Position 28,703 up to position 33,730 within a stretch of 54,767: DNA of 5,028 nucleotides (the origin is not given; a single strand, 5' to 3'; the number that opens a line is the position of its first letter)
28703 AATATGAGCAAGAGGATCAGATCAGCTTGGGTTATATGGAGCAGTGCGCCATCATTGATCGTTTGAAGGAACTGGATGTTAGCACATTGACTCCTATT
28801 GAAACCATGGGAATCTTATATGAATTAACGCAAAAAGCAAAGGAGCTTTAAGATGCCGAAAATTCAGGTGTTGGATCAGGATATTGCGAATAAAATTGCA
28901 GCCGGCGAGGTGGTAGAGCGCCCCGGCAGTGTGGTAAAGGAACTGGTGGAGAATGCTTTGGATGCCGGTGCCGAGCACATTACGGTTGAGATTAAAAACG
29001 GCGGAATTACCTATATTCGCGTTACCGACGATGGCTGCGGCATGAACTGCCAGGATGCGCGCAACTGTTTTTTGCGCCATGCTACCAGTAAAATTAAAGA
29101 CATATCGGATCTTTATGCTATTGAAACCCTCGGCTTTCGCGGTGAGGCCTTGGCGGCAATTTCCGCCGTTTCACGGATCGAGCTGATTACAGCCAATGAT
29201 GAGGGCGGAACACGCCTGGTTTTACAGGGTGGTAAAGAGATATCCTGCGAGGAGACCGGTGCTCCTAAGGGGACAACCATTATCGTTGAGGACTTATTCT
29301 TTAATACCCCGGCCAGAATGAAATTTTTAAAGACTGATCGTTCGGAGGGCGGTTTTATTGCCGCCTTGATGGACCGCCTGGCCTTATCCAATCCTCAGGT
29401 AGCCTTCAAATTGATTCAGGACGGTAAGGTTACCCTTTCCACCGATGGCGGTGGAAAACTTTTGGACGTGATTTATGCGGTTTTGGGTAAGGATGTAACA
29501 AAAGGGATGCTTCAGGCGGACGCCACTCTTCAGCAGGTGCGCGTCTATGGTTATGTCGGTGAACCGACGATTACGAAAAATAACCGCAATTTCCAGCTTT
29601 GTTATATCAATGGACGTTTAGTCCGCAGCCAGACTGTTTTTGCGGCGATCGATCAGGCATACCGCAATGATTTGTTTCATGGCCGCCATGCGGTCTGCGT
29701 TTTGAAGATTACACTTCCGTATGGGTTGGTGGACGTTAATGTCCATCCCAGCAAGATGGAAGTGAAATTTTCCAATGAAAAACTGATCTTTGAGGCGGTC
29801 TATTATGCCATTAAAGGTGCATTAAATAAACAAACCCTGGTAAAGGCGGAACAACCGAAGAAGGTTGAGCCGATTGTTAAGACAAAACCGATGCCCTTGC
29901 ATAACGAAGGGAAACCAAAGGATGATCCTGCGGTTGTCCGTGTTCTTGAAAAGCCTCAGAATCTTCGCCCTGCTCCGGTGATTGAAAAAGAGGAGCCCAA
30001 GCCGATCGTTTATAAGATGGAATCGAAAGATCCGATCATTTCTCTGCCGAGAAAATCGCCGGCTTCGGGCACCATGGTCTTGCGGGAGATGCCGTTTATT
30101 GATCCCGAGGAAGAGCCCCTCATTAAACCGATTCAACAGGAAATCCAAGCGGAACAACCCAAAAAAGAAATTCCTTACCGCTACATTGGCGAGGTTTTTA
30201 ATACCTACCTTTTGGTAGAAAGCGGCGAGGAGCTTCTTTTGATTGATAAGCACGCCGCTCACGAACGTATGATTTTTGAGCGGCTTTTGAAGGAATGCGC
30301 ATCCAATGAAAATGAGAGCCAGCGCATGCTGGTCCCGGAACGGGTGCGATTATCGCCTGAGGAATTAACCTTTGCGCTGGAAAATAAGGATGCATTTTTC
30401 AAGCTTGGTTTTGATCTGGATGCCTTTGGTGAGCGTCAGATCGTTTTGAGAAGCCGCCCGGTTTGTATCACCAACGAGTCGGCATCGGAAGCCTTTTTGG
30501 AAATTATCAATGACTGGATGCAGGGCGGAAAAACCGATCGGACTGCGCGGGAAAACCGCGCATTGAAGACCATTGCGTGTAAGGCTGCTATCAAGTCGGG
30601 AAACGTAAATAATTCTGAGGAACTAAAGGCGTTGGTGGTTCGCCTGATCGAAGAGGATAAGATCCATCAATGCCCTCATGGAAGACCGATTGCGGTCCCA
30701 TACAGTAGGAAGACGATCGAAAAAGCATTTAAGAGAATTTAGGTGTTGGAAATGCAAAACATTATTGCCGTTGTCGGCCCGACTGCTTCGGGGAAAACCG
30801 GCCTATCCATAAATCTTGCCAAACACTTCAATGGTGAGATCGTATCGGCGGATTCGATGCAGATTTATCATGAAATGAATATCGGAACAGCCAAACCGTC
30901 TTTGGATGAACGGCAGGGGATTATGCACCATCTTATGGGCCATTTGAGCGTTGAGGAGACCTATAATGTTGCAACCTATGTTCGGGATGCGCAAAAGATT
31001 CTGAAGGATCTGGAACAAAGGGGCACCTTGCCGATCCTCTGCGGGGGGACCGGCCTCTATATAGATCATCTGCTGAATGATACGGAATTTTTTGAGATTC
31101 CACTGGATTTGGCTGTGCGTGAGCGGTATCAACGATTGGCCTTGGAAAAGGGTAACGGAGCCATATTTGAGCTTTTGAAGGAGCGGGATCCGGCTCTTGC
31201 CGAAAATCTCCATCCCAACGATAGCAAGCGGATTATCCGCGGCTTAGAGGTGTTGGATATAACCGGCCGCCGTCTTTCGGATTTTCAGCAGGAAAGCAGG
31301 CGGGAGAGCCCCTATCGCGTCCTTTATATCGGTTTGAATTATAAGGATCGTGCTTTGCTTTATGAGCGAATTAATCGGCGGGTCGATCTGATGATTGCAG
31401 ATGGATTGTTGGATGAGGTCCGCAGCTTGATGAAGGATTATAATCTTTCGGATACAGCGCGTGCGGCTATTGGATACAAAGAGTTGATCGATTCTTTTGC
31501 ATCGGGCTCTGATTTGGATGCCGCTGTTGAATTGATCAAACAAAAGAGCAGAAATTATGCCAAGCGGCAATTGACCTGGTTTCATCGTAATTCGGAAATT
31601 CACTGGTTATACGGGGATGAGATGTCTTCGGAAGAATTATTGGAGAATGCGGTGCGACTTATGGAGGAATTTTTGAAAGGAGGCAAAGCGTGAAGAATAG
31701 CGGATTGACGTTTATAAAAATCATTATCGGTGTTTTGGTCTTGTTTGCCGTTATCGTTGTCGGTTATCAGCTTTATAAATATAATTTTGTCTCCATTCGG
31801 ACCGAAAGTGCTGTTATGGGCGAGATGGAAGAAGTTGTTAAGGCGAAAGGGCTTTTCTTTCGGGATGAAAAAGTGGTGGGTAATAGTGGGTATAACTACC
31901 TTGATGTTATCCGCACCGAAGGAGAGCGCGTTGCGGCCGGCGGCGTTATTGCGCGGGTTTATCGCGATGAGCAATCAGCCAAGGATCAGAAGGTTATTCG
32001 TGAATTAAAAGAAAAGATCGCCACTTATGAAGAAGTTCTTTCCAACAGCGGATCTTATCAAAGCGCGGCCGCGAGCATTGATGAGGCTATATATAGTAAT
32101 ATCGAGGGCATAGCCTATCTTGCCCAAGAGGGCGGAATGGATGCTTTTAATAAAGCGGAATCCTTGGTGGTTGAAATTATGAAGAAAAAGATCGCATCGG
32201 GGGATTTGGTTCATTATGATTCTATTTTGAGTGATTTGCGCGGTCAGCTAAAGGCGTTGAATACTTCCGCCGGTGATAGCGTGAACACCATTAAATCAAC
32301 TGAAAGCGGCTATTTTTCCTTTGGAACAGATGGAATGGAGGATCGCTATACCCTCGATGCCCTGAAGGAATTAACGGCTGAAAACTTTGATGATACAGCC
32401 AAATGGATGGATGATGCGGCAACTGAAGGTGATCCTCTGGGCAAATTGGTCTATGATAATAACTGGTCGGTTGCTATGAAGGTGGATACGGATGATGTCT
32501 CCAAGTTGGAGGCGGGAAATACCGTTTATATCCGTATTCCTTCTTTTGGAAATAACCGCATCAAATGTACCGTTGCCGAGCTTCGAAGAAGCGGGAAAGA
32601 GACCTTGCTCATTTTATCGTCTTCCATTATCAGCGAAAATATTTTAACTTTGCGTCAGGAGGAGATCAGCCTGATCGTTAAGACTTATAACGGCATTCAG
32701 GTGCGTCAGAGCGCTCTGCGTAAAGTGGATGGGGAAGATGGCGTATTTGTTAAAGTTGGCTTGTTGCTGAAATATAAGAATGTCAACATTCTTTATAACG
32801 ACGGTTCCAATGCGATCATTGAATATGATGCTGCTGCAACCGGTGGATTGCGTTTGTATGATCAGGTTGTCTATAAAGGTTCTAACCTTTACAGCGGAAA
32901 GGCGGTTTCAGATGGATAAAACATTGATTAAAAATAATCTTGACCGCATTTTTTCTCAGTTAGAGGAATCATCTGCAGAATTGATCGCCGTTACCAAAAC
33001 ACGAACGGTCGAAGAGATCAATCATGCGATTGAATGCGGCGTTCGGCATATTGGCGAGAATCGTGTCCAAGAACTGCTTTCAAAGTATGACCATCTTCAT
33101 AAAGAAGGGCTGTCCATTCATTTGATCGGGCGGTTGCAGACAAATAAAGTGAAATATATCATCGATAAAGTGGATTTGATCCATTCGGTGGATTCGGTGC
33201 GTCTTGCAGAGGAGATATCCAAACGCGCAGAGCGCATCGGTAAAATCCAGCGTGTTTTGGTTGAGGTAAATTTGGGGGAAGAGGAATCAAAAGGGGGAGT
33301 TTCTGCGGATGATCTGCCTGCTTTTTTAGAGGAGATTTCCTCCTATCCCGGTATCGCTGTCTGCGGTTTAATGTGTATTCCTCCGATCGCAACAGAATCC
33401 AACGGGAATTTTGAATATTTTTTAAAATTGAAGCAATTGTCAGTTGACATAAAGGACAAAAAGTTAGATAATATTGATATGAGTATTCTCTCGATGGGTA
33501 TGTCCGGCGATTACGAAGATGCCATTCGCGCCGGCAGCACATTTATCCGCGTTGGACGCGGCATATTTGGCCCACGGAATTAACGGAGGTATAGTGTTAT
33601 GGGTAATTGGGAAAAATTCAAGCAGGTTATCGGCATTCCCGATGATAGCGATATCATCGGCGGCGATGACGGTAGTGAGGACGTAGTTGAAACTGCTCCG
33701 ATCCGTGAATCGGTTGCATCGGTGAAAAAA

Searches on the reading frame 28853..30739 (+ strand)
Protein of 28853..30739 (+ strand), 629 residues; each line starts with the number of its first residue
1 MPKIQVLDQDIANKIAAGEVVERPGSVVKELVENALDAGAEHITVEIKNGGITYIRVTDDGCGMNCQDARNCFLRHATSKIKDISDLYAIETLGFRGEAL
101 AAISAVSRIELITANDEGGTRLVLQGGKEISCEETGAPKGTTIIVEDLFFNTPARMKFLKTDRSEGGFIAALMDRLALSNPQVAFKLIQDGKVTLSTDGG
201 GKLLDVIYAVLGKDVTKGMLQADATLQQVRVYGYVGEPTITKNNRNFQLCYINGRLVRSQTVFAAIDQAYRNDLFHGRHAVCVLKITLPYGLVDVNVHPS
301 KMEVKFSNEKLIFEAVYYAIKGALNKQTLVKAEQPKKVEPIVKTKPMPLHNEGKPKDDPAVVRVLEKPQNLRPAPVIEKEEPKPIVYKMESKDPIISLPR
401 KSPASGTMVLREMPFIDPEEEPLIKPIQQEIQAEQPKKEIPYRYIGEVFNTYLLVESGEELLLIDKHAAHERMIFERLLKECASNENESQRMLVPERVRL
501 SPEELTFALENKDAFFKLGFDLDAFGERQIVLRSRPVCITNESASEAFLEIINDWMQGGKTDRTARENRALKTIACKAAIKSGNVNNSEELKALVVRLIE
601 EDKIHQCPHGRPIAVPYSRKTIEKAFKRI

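Call 35: search_protein_families(library=pfam, proteins=[window:28853-30739:+], max_evalue=0.00001)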
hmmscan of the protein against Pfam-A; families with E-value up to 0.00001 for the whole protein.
window:28853-30739:+ (629 aa): 4 families
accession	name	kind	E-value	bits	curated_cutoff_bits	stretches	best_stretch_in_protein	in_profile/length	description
PF08676.16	MutL_C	-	3.6e-36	124.4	25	1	445-583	1-139/142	MutL C terminal dimerisation domain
PF01119.25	DNA_mis_repair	-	2.6e-35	121.1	26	1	207-324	1-118/119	DNA mismatch repair protein, C-terminal domain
PF13589.12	HATPase_c_3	-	6.2e-10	39.7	25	1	26-117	5-96/137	Histidine kinase-, DNA gyrase B-, and HSP90-like ATPase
PF02518.31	HATPase_c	-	4.8e-08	33.9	26.4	1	23-86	5-64/111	Histidine kinase-, DNA gyrase B-, and HSP90-like ATPase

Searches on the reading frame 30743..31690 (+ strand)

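Call 35: search_protein_families(library=pfam, proteins=[window:30743-31690:+], max_evalue=0.00001)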
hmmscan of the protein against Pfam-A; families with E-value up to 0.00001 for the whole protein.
window:30743-31690:+ (316 aa): 2 families
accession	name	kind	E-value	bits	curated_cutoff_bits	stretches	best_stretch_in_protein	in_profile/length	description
PF01715.23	IPPT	-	4.2e-84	282.5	23.6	1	40-282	1-242/243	IPP transferase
PF01745.22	IPT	-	2.4e-10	40.7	20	1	6-62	2-58/233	Isopentenyl transferase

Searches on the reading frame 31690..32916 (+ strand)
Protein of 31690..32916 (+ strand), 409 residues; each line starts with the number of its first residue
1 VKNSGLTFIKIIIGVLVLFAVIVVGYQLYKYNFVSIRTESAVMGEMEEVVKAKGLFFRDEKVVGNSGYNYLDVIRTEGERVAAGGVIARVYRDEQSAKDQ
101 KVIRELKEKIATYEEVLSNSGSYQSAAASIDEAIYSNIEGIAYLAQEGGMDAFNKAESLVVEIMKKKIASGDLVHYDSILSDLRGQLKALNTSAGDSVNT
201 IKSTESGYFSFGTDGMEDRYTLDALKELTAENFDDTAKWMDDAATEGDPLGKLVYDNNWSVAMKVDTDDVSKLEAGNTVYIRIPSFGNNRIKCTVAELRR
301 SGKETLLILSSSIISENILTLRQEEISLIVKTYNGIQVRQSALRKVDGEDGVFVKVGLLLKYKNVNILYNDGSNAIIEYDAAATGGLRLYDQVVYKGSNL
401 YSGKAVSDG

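Call 35: search_protein_families(library=pfam, proteins=[window:31690-32916:+], max_evalue=0.00001)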
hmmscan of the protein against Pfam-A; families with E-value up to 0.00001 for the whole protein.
window:31690-32916:+ (409 aa): 1 family
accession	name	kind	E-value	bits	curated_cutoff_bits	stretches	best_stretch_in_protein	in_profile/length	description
PF12700.13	HlyD_2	-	5e-46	157.7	25.1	1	13-405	13-415/416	HlyD family secretion protein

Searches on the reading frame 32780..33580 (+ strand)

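Call 35: search_protein_families(library=pfam, proteins=[window:32780-33580:+], max_evalue=0.00001)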
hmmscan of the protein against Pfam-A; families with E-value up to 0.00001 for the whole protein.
window:32780-33580:+ (267 aa): 1 family
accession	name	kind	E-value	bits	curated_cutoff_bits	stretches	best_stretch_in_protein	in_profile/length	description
PF01168.26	Ala_racemase_N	-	3.3e-22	79.7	24.1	1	49-265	5-218/220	Alanine racemase, N-terminal domain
